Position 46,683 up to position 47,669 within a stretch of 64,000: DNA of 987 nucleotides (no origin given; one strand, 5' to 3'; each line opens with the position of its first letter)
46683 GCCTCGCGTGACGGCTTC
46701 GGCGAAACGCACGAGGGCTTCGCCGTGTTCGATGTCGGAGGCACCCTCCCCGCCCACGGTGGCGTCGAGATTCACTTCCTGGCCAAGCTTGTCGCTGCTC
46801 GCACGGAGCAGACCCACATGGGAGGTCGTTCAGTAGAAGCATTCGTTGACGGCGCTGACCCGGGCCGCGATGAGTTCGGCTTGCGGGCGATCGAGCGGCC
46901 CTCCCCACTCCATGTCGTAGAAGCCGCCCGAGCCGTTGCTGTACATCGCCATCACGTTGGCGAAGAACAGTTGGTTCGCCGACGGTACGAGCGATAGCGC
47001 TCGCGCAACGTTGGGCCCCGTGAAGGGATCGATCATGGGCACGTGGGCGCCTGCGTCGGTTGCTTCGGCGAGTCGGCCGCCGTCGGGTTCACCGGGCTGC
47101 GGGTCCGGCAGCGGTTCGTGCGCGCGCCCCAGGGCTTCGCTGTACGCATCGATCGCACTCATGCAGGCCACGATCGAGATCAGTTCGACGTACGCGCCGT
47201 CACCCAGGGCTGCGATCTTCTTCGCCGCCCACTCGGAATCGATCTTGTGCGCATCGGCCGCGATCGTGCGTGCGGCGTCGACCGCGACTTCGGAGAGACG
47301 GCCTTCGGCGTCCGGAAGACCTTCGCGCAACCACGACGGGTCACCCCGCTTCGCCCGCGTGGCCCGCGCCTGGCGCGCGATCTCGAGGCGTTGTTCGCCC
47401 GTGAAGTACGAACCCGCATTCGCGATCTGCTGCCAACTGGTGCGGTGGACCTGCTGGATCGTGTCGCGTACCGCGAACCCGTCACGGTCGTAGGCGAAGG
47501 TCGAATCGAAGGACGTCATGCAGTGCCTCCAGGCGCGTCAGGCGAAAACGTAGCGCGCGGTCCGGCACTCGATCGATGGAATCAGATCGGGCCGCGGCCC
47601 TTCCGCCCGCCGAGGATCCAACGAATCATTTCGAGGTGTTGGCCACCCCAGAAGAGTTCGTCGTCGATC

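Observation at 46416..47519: Second AhpD-like Sec gene on the opposite strand; its SECIS-like stem covaries with the paralog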

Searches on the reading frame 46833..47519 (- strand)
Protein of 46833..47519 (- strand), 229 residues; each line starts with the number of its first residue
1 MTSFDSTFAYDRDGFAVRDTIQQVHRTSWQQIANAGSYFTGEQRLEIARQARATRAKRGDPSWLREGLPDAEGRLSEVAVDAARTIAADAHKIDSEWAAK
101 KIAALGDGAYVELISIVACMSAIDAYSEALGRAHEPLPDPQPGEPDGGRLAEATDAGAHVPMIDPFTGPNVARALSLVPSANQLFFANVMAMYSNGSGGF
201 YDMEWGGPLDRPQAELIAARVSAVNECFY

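Call 18: find_related_loci(query=A1, collection=genome_contigs, flank=3000)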
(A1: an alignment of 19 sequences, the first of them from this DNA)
Query A1 (229 aa) in genome_contigs; peptide patterns used: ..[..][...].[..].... (x = any residue, [..] = any of these).
599 stretches matched a pattern (row limit reached: there are more); 583 encode a relative of the query (tblastn E <= 1e-3); the best 80 are kept; 80 distinct loci.
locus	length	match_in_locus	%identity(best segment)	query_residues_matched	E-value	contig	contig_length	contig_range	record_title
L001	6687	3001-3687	74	1-229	3e-111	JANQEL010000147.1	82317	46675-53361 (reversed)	MAG: Myxococcota bacterium isolate PL23a_bin.25 k99_6703720, whole genome shotgun sequence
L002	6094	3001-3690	67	1-229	7e-92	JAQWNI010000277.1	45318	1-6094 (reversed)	MAG: Myxococcota bacterium isolate cluster2_bin.176 k141_1250322, whole genome shotgun sequence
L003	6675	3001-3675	68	6-229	5e-91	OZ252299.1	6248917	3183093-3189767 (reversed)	MAG: Myxococcota bacterium isolate d096e52c-8650-4dc2-924d-61961b4435f2 genome assembly, chromosome: 1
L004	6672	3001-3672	62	7-229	2e-88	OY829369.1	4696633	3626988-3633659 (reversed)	MAG: Pseudomonadales bacterium isolate a910d9a9-19eb-4546-9c53-e7222f58a773 genome assembly, chromosome: 1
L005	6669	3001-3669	61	8-229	2e-87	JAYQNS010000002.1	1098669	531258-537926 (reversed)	MAG: Candidatus Salivita marina isolate SD4486_NP_maxbin_bins.tsv.074 contig_5532_pilon, whole genome shotgun sequence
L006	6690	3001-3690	63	1-229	3e-84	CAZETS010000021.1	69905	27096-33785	MAG TPA_asm: uncultured Spirochaetaceae bacterium isolate SRP077602_co10_279 genome assembly, contig: NODE_1024_length_6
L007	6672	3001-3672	57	3-229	7e-83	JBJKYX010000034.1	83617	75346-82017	MAG: Candidatus Azotimanducaceae bacterium isolate LRMED-309 HTCC2089-LRMED-309-C455, whole genome shotgun sequence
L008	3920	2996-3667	54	3-229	1e-77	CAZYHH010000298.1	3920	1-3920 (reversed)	MAG TPA_asm: uncultured Pseudomonadales bacterium isolate SRP077602_co4_662 genome assembly, contig: NODE_49391_length_3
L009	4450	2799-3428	55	17-229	1e-70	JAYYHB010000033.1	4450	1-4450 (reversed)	MAG: Pseudomonadota bacterium isolate DS_MAG121 DS_MAG121_0033, whole genome shotgun sequence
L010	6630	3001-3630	54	17-229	7e-70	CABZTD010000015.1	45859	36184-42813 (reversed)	MAG: K189A clade bacterium isolate AG-896-K13 genome assembly, contig: AG-896-K13_NODE_15, whole genome shotgun sequence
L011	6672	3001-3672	51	1-229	6e-70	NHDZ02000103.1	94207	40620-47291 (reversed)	MAG: Proteobacteria bacterium TMED72 NHDZ01000083.1, whole genome shotgun sequence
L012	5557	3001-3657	54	8-229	2e-67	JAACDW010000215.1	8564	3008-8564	MAG: Proteobacteria bacterium isolate HS5SWF_bin.30 HS5swf_k87_1866403_1_8564, whole genome shotgun sequence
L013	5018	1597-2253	53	8-229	6e-67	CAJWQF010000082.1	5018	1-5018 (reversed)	MAG TPA_asm: uncultured Gammaproteobacteria bacterium isolate ERR599052_bin.207_MetaBAT_v2.12.1_MAG genome assembly, con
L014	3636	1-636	47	17-229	5e-63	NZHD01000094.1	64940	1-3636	MAG: Deltaproteobacteria bacterium isolate MED660 72808, whole genome shotgun sequence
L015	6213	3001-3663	49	6-229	8e-61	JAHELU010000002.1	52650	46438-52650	MAG: Acidimicrobiales bacterium isolate Ww635 NODE_1049_length_52650_cov_3.393611, whole genome shotgun sequence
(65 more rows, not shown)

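Call 29: search_protein_representatives(alignment_id=A1)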
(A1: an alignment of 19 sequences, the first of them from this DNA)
Query: 19 sequences, 224 profile positions. Proteins with E-value up to 0.001 (for the whole library): 1456; up to 1e-10: 932; up to 1e-30: 406. The best 150 are listed.
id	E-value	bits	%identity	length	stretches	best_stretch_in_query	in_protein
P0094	3.9e-90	317.8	-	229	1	4-224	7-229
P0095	5.9e-88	310.7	-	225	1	1-224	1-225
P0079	6.0e-81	287.8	-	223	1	1-224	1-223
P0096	2.1e-78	279.4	-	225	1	1-224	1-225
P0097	2.8e-74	266.0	-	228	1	1-224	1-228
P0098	2.5e-68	246.5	-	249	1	4-224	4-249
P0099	2.1e-67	243.5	-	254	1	3-224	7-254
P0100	3.1e-67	242.9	-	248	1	1-224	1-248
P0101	4.1e-65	236.0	-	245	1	3-224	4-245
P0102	9.8e-65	234.8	-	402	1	3-224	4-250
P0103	3.1e-64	233.1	-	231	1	8-224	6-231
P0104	1.3e-63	231.1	-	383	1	1-224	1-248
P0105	2.4e-63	230.2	-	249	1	1-224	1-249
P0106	5.6e-63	229.0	-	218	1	3-224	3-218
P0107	8.6e-63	228.4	-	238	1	9-224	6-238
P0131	2.6e-59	217.0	-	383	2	1-224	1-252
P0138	3.0e-58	213.6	-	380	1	1-224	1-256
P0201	8.3e-52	192.5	-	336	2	1-224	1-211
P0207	2.0e-51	191.2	-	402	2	1-224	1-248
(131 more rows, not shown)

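Call 35: find_related_loci(query=A4, collection=metagenome_contigs, flank=1500)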
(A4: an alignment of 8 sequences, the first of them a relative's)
Query A4 (383 aa) in metagenome_contigs; peptide patterns used: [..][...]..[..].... (x = any residue, [..] = any of these).
113 stretches matched a pattern; 20 encode a relative of the query (tblastn E <= 1e-3); 20 distinct loci.
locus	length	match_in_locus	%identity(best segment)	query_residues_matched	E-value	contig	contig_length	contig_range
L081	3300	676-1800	37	1-378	6e-89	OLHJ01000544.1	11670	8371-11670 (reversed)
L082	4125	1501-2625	37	1-378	1e-86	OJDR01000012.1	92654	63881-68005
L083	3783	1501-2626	41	1-378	2e-74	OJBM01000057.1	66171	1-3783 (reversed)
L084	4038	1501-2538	31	4-365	1e-46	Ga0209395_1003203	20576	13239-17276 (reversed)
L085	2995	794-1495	32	111-350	6e-25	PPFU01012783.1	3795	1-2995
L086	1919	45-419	31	228-352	5e-18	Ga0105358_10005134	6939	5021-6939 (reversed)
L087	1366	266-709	30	217-361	3e-9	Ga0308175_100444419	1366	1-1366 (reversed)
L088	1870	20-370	28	232-348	2e-7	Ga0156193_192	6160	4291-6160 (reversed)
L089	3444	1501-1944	25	190-349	3e-7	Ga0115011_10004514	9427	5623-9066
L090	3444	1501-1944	25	190-349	3e-7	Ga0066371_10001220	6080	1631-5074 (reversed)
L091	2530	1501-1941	32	232-373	3e-7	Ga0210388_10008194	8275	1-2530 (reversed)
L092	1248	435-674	36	186-269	2e-6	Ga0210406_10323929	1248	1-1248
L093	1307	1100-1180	59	232-258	4e-6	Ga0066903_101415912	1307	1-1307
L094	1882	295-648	25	232-349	3e-6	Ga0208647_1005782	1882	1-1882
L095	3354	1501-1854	25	232-349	4e-6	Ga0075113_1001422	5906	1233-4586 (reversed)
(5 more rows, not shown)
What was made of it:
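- Tried and rejected: An 8-sequence subset worked (call 35).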

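Call 37: find_encoding_contigs(protein=P0131, flank=1500, max_places=2)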
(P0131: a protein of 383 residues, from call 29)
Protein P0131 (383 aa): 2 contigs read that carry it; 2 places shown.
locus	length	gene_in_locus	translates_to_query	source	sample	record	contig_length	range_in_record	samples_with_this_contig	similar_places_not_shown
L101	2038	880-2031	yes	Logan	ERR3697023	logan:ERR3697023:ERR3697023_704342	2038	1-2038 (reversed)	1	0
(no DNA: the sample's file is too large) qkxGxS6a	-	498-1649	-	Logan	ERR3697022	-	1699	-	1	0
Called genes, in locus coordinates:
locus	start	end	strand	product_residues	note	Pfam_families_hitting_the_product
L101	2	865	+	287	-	?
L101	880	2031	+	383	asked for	-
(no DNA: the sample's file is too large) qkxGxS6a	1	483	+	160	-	?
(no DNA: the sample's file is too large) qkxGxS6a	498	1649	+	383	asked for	-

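Call 38: find_encoding_contigs(protein=P0207, flank=1500, max_places=1)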
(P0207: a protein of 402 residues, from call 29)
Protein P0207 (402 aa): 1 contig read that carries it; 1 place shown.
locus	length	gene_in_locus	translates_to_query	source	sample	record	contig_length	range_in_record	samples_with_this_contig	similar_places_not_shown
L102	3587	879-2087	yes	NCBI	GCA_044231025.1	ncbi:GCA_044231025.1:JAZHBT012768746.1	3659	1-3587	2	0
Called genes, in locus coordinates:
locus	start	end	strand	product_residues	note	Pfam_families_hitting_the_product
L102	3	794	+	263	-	?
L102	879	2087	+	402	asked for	-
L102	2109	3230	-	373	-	PF03060:NMO, PF01070:FMN_dh (weak)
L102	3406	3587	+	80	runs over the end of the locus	PF04519:Bactofilin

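Call 39: find_encoding_contigs(protein=P0102, flank=1500, max_places=1)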
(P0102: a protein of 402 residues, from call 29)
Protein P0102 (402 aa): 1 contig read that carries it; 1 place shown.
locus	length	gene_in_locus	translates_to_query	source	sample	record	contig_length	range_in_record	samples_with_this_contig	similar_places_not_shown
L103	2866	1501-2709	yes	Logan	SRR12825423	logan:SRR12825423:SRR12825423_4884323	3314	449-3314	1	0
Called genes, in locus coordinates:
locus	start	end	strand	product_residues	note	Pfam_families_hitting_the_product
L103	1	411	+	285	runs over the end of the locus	?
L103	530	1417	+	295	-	PF22622:MFE-2_hydrat-2_N, PF13452:FAS1_DH_region (faint), PF01575:MaoC_dehydratas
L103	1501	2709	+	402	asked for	-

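Call 40: find_encoding_contigs(protein=P0138, flank=1500, max_places=1)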
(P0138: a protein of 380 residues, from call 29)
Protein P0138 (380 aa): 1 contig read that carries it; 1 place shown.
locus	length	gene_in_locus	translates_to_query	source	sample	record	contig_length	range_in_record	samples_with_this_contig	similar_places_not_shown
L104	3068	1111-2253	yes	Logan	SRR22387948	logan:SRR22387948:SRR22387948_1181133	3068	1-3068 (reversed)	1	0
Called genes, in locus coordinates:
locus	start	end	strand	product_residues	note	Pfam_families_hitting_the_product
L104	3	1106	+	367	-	?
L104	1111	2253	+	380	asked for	-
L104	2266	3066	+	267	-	?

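Call 41: find_encoding_contigs(protein=P0201, flank=1500, max_places=1)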
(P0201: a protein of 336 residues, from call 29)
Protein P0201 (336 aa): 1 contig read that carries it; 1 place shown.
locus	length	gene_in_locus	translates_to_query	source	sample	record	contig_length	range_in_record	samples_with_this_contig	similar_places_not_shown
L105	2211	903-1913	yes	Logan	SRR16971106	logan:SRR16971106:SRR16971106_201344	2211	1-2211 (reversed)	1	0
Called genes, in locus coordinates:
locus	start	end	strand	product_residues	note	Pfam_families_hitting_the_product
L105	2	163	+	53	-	?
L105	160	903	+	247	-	PF00480:ROK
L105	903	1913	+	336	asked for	-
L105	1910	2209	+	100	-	?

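Call 44: search_solved_structures(query=A3, max_evalue=1, show_alignments=2)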
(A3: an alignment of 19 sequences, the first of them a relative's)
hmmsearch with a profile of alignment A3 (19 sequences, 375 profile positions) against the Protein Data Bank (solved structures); distinct sequences matched with E-value up to 1: 16.
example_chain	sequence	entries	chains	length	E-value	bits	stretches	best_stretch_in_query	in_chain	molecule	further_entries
6k40_A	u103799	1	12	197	1.4e-16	63.7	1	191-347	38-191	Alkyl hydroperoxide reductase AhpD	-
3c1l_A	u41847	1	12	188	2.2e-16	63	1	193-351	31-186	Putative antioxidant defense protein Mlr4105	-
2pfx_A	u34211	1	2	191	5.3e-14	55.2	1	188-346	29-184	Uncharacterized peroxidase-related protein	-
2oyo_A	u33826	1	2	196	1.5e-13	53.7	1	193-344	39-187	Uncharacterized peroxidase-related protein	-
2prr_A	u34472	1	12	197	8.5e-13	51.2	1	187-347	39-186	Alkylhydroperoxidase AhpD core: uncharacterized peroxidase-related protein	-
2o4d_A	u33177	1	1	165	1.5e-07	34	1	223-344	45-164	Hypothetical protein PA0269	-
2ijc_A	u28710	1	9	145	2e-07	33.6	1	224-344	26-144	Hypothetical protein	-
7xw1_A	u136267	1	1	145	6.5e-07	31.9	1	224-344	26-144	Carboxymuconolactone decarboxylase family protein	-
2gmy_A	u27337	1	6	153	1.1e-06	31.1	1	225-337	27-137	Hypothetical protein Atu0492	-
9qhc_A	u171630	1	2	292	0.00024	23.4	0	184-228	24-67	Engineered tetratricopeptide repeat protein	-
2ouw_A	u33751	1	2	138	0.00027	23.3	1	224-281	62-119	Alkylhydroperoxidase AhpD core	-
6e8l_A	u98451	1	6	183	0.0071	18.6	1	219-302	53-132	Alkyl hydroperoxide reductase AhpD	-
6ohi_A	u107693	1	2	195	0.01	18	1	236-356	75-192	Debrominase Bmp8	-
3lvy_A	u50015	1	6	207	0.059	15.6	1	224-300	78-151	Carboxymuconolactone decarboxylase family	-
5dik_A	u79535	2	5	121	0.54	12.4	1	215-264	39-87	Alkyl hydroperoxide reductase AhpD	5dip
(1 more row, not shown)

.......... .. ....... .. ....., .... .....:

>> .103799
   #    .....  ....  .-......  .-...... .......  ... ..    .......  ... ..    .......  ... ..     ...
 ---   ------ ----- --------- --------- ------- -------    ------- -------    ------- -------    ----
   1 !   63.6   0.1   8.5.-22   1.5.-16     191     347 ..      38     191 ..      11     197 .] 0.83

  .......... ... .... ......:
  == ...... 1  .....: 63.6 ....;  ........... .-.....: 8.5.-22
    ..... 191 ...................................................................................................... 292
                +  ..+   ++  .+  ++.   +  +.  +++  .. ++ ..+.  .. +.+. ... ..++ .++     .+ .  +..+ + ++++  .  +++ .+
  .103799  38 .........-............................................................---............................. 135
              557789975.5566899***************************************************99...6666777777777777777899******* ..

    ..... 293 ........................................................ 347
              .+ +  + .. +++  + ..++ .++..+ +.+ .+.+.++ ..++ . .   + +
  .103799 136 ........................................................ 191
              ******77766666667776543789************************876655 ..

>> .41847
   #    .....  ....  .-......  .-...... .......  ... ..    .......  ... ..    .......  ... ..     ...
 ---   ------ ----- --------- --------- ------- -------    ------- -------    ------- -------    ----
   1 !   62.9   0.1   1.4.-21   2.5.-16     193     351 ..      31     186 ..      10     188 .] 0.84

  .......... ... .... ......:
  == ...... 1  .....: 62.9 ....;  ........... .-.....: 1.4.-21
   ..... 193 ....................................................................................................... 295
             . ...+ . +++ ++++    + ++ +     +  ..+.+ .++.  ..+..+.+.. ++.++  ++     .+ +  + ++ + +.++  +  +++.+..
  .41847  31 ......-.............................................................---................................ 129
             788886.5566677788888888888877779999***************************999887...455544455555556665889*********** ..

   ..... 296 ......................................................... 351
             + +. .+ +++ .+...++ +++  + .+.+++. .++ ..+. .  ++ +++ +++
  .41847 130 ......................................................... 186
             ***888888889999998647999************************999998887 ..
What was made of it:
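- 46830..46841 (-): Redox motif C-F-Y-U (Cys227...Sec230), within the signature E215-x11-C-x2-U-x3-H234. The CxxC of solved AhpD-like proteins aligns here (call 44).
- On AhpD/CMD superfamily (PF02627): A family profile matches solved AhpD-like chains at E = 1e-16 (call 44).
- A family profile matches solved AhpD-like structures 6k40 and 3c1l at E = 1e-16, with the CxxC aligned (call 44). The stop falls inside the catalytic CxxC motif and splits the AhpD fold (call 44).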

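Call 71: predict_structure(alignment_id=A3)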
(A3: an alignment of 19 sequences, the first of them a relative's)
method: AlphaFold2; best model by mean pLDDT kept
length: 383 residues; sequences in the alignment: 19
mean_pLDDT: 90.3   pTM: 0.91
mean pLDDT of the five models: 90.3, 90.2, 89.9, 87.6, 87.3
residues with pLDDT >= 90: 273; 70-90: 90; 50-70: 11; < 50: 9
segments of 3 or more residues with pLDDT < 50: 375-383
pLDDT, mean of each block of 10 residues (from residue 1): 79 96 97 98 96 93 88 81 93 92 92 91 98 98 96 96 92 91 87 94 96 91 82 96 95 92 93 88 85 96 94 98 98 96 85 84 82 49 37
secondary structure, 60 per line:
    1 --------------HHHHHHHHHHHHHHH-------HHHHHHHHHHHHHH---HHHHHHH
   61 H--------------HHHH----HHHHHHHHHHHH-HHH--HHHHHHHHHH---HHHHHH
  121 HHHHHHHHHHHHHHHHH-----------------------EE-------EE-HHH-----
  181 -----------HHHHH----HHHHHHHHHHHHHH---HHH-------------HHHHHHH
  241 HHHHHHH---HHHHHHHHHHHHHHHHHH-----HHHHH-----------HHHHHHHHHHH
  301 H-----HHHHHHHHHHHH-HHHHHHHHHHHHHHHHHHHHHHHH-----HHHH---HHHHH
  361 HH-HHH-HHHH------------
elements in order: H15-29 H37-50 H54-61 H76-79 H84-95 H102-111 H115-137 H192-196 H201-214 H234-247 H251-268 H274-278 H290-301 H307-318 H320-343 H349-352 H356-362 H368-371

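Call 74: fold_search(model_id=the predicted structure, library=pdb)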
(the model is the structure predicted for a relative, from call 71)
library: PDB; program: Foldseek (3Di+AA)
matches with E <= 10: 123; with E <= 0.001: 0
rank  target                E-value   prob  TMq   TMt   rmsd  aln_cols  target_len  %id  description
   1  2prr_C                4.7e-03  1.00  0.39  0.74   3.7       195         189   22  Crystal structure of alkylhydroperoxidase AhpD core: uncharacterized peroxidase-related protein (YP_296737.1) from Ral (released 2007-05-29)
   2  2prr_D                5.2e-03  1.00  0.40  0.74   3.7       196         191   22  Crystal structure of alkylhydroperoxidase AhpD core: uncharacterized peroxidase-related protein (YP_296737.1) from Ral (released 2007-05-29)
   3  2prr_A                6.7e-03  1.00  0.40  0.75   3.6       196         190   22  Crystal structure of alkylhydroperoxidase AhpD core: uncharacterized peroxidase-related protein (YP_296737.1) from Ral (released 2007-05-29)
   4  3c1l_C                1.2e-02  1.00  0.36  0.69   4.8       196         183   22  Crystal structure of an antioxidant defense protein (mlr4105) from mesorhizobium loti maff303099 at 2.00 A resolution (released 2008-02-05)
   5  2pfx_A                1.4e-02  1.00  0.36  0.67   5.4       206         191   23  Crystal structure of uncharacterized peroxidase-related protein (YP_614459.1) from Silicibacter sp. TM1040 at 1.70 A r (released 2007-04-17)
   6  6k40_A                1.6e-02  1.00  0.28  0.54   7.7       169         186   19  Crystal structure of alkyl hydroperoxide reductase from D. radiodurans R1 (released 2020-05-27)
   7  6k40_B                1.6e-02  1.00  0.31  0.59   8.1       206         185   16  Crystal structure of alkyl hydroperoxide reductase from D. radiodurans R1 (released 2020-05-27)
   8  3c1l_A                1.8e-02  1.00  0.36  0.70   4.9       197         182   21  Crystal structure of an antioxidant defense protein (mlr4105) from mesorhizobium loti maff303099 at 2.00 A resolution (released 2008-02-05)
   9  3c1l_B                2.1e-02  1.00  0.35  0.68   4.7       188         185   21  Crystal structure of an antioxidant defense protein (mlr4105) from mesorhizobium loti maff303099 at 2.00 A resolution (released 2008-02-05)
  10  2prr_J                2.5e-02  1.00  0.38  0.73   3.9       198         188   22  Crystal structure of alkylhydroperoxidase AhpD core: uncharacterized peroxidase-related protein (YP_296737.1) from Ral (released 2007-05-29)
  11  3c1l_I                2.5e-02  1.00  0.36  0.71   4.6       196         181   21  Crystal structure of an antioxidant defense protein (mlr4105) from mesorhizobium loti maff303099 at 2.00 A resolution (released 2008-02-05)
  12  3c1l_G                2.9e-02  1.00  0.35  0.67   4.7       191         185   23  Crystal structure of an antioxidant defense protein (mlr4105) from mesorhizobium loti maff303099 at 2.00 A resolution (released 2008-02-05)
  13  3c1l_E                4.5e-02  1.00  0.35  0.68   4.4       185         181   23  Crystal structure of an antioxidant defense protein (mlr4105) from mesorhizobium loti maff303099 at 2.00 A resolution (released 2008-02-05)
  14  3c1l_H                4.9e-02  1.00  0.32  0.64   4.1       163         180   22  Crystal structure of an antioxidant defense protein (mlr4105) from mesorhizobium loti maff303099 at 2.00 A resolution (released 2008-02-05)
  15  3c1l_D                4.9e-02  1.00  0.35  0.70   4.3       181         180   23  Crystal structure of an antioxidant defense protein (mlr4105) from mesorhizobium loti maff303099 at 2.00 A resolution (released 2008-02-05)
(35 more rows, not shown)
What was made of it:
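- On AhpD/CMD superfamily (PF02627): A model of a Cys homolog matches 2prr at TM 0.74 (call 74).
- An AlphaFold model of a Cys-form homolog (pLDDT 90) matches the AhpD core structure 2prr at TM 0.74 (calls 71, 74).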
